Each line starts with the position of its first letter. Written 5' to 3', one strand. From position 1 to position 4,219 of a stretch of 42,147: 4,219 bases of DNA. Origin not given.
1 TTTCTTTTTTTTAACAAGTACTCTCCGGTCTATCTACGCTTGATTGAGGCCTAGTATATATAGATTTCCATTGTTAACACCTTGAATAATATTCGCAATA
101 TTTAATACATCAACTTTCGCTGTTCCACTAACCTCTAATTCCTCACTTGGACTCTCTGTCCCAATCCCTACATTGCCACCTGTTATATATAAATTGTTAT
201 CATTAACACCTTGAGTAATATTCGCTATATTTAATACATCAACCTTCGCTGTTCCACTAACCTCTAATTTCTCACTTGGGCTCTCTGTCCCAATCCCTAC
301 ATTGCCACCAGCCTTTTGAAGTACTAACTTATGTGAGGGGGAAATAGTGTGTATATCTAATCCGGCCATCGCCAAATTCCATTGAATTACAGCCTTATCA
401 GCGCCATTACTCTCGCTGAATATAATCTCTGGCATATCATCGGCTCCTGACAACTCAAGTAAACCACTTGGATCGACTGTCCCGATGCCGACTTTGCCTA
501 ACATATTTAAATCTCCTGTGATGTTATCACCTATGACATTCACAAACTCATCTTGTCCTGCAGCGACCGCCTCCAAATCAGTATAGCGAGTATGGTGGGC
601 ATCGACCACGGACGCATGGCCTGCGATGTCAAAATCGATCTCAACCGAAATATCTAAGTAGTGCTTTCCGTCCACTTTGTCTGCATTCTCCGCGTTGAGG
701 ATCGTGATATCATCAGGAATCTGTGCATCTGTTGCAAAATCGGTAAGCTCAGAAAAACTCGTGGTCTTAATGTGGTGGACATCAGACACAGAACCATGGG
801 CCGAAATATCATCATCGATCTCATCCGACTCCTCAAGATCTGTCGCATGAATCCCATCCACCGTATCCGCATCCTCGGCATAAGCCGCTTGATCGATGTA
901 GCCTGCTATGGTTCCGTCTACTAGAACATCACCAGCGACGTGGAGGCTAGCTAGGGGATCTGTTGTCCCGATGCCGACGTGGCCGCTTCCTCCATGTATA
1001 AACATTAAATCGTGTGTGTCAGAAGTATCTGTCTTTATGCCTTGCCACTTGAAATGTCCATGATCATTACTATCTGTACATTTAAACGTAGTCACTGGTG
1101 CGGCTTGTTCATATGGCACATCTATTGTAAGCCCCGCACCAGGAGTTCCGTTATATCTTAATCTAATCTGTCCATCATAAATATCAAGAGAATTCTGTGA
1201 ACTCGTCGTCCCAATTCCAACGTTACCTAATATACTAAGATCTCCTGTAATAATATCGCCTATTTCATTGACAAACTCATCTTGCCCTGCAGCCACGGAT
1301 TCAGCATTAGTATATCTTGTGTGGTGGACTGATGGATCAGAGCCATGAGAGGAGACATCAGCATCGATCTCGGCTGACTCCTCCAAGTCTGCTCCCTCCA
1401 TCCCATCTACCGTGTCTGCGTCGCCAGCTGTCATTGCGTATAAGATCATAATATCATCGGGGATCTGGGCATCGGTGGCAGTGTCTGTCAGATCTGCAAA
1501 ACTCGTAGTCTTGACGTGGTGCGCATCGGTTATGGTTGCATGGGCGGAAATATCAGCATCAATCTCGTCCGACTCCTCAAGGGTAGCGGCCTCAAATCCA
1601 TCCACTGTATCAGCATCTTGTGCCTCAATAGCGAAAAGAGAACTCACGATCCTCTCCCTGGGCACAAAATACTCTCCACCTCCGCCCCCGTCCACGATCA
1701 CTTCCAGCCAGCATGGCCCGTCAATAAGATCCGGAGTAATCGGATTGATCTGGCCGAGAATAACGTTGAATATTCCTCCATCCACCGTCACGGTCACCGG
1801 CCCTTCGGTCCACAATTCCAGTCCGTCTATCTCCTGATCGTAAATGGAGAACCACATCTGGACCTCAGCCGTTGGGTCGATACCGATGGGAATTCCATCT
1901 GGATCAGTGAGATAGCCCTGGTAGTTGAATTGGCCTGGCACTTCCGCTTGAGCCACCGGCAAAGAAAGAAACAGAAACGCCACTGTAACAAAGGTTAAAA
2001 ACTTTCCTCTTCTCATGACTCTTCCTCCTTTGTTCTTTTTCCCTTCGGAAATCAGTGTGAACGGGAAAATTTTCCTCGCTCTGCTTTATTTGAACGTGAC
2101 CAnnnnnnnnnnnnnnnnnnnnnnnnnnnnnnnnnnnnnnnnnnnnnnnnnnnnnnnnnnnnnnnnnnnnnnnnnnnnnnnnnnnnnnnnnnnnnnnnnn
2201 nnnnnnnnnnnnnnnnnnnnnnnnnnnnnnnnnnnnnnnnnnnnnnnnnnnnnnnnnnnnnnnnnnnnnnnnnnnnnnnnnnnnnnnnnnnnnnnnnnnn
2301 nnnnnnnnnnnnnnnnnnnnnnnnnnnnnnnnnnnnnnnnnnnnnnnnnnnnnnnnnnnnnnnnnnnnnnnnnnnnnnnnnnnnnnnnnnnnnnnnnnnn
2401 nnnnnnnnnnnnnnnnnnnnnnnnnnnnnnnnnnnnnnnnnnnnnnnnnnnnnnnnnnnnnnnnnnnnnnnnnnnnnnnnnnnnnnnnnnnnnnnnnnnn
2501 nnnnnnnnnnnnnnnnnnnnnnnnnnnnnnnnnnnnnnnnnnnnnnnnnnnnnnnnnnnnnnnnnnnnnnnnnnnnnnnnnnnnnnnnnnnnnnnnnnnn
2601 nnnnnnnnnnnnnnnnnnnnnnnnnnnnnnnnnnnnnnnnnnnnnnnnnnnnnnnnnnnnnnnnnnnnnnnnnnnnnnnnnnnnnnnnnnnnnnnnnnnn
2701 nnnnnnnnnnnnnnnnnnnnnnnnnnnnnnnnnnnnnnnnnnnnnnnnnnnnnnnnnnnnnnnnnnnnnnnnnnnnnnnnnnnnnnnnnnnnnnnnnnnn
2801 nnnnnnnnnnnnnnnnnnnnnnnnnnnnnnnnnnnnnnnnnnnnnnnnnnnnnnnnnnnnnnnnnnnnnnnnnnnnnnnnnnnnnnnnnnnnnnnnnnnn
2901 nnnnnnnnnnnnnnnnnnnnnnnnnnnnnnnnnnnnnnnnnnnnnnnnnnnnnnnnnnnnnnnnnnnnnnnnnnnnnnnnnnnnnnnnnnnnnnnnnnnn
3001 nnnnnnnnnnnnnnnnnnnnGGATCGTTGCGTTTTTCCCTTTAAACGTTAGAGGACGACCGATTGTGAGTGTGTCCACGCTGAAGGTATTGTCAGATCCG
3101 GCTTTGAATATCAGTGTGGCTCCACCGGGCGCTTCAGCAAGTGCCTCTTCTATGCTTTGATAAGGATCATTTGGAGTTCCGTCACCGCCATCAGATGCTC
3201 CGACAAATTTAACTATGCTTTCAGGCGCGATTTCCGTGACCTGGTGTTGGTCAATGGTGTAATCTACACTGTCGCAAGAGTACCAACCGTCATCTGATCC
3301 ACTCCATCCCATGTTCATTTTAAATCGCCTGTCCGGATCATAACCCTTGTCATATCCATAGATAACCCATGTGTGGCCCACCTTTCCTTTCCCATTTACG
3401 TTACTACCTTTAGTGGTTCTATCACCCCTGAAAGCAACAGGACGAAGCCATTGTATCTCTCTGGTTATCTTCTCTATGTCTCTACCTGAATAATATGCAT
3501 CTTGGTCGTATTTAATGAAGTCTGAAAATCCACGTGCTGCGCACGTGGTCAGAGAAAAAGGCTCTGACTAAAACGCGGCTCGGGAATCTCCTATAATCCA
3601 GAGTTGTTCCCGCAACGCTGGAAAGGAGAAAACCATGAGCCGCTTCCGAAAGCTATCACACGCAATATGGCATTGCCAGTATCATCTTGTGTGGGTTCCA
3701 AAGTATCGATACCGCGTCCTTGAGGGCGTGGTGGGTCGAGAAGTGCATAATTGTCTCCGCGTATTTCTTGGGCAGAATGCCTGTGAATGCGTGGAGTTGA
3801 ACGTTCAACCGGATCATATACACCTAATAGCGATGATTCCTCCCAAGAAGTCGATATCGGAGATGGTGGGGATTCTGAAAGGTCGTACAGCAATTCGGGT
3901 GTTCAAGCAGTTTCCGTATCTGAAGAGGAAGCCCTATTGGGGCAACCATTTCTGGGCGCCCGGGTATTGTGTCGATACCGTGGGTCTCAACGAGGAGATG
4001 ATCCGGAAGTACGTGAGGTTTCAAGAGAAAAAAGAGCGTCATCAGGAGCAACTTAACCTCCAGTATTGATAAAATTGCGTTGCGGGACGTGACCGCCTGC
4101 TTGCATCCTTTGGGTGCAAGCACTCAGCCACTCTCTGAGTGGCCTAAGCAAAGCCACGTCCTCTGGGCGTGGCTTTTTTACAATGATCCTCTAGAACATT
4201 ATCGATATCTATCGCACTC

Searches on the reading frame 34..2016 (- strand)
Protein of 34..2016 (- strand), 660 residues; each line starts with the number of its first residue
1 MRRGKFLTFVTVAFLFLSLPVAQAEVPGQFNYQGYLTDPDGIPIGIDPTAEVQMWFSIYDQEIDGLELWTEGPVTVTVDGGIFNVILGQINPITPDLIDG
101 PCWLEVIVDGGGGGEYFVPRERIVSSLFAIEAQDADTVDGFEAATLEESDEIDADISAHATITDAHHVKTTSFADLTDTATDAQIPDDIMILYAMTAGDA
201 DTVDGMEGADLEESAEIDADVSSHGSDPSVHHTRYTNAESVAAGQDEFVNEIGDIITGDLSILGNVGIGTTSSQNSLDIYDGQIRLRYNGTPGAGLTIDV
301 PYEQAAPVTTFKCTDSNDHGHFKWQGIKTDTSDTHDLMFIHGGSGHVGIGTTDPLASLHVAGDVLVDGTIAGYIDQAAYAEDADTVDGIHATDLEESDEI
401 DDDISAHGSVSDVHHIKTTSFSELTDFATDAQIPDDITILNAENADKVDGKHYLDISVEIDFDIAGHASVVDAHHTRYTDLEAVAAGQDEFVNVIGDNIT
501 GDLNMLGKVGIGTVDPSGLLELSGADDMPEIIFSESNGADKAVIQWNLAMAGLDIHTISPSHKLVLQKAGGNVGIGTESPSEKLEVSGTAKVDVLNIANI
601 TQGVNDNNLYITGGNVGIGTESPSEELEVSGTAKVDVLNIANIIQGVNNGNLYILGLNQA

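Call 21: search_protein_families(library=ncbifam, proteins=[window:34-2016:-], max_evalue=0.00001)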
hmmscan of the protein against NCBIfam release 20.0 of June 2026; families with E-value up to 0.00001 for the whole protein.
window:34-2016:- (660 aa): 1 family
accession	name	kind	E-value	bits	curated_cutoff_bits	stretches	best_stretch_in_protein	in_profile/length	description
NF053851.1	Bdello_MAT_N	subfamily_domain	8.4e-06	25.7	60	0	16-89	3-74/162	mosaic adhesive trimer family chimeric fiber protein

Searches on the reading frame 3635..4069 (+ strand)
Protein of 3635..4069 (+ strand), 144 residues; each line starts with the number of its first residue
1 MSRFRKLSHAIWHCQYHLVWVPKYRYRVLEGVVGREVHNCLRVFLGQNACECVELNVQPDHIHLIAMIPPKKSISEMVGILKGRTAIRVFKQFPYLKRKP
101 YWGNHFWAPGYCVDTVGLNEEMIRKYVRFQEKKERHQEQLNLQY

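Call 21: search_protein_families(library=ncbifam, proteins=[window:3635-4069:+], max_evalue=0.00001)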
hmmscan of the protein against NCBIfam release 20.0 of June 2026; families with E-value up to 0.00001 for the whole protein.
window:3635-4069:+ (144 aa): 2 families
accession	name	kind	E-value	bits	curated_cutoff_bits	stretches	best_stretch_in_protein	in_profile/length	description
NF033573.1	transpos_IS200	equivalog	2.4e-40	137.6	55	1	5-128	2-125/126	IS200/IS605 family transposase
NF047646.1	REP_Tyr_transpos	equivalog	2e-06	27.8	80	1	35-121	32-119/146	REP-associated tyrosine transposase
